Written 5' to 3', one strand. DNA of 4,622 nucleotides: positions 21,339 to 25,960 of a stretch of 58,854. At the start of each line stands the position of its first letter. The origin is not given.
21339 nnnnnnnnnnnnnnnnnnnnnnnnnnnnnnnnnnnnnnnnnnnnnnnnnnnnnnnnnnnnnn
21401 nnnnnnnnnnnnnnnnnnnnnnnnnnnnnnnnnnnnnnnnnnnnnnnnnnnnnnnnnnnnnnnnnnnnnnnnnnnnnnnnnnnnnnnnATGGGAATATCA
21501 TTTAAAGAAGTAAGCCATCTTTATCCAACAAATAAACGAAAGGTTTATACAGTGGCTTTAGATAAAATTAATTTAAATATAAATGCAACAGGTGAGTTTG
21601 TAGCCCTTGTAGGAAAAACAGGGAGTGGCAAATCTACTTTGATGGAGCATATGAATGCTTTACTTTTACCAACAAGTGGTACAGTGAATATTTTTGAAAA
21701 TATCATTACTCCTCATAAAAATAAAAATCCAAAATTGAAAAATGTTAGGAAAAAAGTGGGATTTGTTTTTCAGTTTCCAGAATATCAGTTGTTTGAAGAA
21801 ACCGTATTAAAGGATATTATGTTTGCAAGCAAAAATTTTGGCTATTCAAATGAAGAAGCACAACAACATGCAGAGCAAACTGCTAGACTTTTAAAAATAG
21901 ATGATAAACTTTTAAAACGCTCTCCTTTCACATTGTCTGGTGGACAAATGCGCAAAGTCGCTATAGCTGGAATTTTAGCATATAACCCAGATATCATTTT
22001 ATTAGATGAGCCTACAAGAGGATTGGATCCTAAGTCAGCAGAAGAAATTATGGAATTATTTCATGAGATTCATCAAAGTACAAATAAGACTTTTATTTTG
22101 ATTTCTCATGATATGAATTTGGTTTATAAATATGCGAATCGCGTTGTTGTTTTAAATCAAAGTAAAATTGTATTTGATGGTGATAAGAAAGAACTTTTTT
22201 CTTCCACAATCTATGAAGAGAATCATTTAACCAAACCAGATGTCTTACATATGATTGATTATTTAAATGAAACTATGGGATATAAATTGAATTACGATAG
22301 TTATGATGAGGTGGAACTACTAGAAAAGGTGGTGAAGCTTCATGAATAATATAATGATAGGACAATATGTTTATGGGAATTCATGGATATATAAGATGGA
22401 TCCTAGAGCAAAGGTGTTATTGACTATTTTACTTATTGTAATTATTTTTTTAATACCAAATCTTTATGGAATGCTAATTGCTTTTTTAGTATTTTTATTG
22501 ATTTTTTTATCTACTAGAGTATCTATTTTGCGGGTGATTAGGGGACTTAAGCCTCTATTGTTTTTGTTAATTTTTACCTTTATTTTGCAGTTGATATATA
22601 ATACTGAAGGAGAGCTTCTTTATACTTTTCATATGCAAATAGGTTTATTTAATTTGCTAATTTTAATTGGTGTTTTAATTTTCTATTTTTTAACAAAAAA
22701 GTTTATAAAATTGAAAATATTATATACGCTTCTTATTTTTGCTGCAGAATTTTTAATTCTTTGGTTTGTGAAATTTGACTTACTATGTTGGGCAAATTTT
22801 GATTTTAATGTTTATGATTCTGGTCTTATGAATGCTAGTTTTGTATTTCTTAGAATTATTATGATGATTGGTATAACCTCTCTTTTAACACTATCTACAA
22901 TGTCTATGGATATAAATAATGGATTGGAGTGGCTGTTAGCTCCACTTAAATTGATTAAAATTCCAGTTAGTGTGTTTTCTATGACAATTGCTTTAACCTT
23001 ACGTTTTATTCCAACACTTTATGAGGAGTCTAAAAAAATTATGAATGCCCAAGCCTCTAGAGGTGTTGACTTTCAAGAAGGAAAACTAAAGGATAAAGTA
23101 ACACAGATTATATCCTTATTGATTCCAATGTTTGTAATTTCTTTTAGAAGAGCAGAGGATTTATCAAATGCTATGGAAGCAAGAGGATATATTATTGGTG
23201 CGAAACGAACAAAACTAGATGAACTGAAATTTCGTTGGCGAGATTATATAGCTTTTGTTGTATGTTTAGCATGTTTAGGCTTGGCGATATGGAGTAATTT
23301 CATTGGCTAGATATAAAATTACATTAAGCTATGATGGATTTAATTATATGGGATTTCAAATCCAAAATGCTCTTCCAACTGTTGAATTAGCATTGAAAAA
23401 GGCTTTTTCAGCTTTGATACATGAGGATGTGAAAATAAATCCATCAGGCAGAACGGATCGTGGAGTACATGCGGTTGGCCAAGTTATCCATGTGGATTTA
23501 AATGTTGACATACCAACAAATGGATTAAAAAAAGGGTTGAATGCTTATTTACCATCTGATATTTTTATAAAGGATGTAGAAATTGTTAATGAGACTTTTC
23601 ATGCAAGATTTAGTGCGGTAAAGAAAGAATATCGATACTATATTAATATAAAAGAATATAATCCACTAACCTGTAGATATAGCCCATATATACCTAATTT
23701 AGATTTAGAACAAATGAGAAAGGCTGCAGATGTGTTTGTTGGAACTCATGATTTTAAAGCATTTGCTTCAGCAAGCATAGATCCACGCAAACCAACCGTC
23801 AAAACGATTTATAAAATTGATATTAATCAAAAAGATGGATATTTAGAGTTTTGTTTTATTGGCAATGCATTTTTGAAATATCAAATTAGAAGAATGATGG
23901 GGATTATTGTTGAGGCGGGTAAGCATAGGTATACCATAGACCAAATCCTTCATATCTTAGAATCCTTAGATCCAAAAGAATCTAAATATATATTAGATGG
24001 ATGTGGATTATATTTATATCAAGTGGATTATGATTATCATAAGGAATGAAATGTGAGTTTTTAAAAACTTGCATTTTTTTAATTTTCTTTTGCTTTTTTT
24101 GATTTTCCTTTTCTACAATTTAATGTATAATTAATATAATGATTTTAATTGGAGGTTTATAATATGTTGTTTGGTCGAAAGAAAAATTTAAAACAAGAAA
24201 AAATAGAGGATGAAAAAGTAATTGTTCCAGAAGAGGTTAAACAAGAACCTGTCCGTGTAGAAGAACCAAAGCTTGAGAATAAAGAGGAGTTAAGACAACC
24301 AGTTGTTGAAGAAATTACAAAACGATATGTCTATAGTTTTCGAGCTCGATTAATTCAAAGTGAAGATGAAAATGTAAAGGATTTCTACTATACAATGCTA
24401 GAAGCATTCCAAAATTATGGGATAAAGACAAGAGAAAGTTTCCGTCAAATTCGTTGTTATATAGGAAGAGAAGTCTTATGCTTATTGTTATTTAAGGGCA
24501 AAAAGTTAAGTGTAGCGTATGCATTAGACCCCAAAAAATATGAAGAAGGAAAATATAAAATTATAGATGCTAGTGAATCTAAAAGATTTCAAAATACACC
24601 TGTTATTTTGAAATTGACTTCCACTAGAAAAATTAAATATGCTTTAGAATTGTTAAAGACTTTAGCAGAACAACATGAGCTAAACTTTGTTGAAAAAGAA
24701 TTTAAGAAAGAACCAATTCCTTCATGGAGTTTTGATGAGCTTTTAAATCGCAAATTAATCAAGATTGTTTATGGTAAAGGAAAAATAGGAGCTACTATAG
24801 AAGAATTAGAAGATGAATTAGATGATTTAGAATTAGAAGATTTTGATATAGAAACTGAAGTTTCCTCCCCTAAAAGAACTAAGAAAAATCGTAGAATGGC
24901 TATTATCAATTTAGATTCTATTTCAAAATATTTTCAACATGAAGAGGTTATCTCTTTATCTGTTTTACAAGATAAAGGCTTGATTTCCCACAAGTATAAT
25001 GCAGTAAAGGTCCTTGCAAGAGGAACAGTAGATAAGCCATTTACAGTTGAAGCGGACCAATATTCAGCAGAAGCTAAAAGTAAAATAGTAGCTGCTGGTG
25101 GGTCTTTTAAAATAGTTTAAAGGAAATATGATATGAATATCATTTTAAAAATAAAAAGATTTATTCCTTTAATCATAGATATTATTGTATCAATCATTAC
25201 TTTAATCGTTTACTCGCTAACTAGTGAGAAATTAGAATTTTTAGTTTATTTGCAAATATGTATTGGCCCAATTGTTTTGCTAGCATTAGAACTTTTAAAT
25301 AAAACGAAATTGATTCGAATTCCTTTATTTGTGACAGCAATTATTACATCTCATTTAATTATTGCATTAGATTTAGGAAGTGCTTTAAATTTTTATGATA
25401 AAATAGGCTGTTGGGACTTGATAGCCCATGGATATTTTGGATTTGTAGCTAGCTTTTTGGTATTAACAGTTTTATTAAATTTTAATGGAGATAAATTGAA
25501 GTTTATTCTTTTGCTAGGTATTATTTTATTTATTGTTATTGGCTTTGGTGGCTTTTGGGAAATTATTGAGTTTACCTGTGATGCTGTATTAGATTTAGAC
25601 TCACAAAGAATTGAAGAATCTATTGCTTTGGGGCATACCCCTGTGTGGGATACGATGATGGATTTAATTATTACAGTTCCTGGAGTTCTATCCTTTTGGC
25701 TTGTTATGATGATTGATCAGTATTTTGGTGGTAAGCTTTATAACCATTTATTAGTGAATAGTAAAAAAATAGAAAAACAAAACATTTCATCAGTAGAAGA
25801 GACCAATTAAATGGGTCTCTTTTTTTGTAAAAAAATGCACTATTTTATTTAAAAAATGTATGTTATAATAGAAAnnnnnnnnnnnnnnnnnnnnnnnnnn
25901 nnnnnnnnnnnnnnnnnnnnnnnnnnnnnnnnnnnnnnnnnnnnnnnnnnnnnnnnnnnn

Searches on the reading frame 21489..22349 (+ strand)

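Call 19: search_protein_families(library=pfam, proteins=[window:21489-22349:+], max_evalue=0.0001)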
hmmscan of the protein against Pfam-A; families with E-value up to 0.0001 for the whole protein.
window:21489-22349:+ (286 aa): 4 families
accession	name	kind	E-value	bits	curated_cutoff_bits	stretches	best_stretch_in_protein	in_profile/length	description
PF00005.33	ABC_tran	-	4.9e-28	98.9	25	1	24-176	1-136/137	ABC transporter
PF13304.12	AAA_21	-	9.7e-13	49.3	27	1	139-212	228-303/304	AAA domain, putative AbiEii toxin, Type IV TA system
PF02463.25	SMC_N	-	8.6e-10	38.8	40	1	30-222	19-212/220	RecF/RecN/SMC N terminal domain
PF13555.12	AAA_29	-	1.8e-06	28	27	1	29-63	17-50/61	P-loop containing region of AAA domain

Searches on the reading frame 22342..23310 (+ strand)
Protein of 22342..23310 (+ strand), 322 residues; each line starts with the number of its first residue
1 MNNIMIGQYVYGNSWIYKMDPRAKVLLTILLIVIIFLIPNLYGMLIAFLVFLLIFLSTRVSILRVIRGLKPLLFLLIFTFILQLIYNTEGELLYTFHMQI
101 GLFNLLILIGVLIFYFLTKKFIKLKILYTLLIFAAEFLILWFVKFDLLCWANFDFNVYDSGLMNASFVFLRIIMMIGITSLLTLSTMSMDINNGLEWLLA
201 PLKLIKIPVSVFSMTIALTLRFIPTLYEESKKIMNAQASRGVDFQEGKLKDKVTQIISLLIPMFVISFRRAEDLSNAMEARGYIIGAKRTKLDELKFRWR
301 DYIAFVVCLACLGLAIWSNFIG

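Call 19: search_protein_families(library=pfam, proteins=[window:22342-23310:+], max_evalue=0.0001)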
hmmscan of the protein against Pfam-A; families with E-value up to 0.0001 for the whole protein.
window:22342-23310:+ (322 aa): 1 family
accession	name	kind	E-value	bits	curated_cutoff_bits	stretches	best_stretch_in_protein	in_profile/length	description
PF02361.21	CbiQ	-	8.4e-39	133.9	25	2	95-284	25-209/216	Cobalt transport protein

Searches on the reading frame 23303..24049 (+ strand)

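Call 60: search_protein_families(library=pfam, proteins=[window:23303-24049:+], max_evalue=0.01)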
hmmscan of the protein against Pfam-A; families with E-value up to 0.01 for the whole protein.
window:23303-24049:+ (248 aa): 1 family
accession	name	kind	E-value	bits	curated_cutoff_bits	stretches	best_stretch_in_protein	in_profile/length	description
PF01416.25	PseudoU_synth_1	-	1.9e-31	109.2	23.3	2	141-244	1-108/108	tRNA pseudouridine synthase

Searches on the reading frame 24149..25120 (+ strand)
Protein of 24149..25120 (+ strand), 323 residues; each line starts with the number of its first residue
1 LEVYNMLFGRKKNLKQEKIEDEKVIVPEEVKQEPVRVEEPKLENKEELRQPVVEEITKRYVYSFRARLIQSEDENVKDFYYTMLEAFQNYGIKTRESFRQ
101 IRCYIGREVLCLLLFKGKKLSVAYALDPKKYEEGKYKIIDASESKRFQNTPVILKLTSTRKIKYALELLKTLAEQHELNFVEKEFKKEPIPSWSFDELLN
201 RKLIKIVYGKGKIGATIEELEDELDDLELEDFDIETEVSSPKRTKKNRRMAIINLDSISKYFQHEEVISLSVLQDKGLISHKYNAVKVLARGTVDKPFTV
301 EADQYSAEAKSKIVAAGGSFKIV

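Call 60: search_protein_families(library=pfam, proteins=[window:24149-25120:+], max_evalue=0.01)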
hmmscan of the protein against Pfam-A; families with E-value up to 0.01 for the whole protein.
window:24149-25120:+ (323 aa): 1 family
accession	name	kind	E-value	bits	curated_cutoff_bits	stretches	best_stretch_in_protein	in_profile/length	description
PF00828.25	Ribosomal_L27A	-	5.4e-15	56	21.5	1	252-320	1-71/72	Ribosomal proteins 50S-L15, 50S-L18e, 60S-L27A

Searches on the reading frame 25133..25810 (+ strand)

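Call 60: search_protein_families(library=pfam, proteins=[window:25133-25810:+], max_evalue=0.01)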
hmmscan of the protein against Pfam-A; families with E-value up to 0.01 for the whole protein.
window:25133-25810:+ (225 aa): 1 family
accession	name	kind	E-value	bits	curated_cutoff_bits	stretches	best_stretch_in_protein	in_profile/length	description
PF09997.14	DUF2238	-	0.0023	18.2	26.4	1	81-180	52-139/140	Predicted membrane protein (DUF2238)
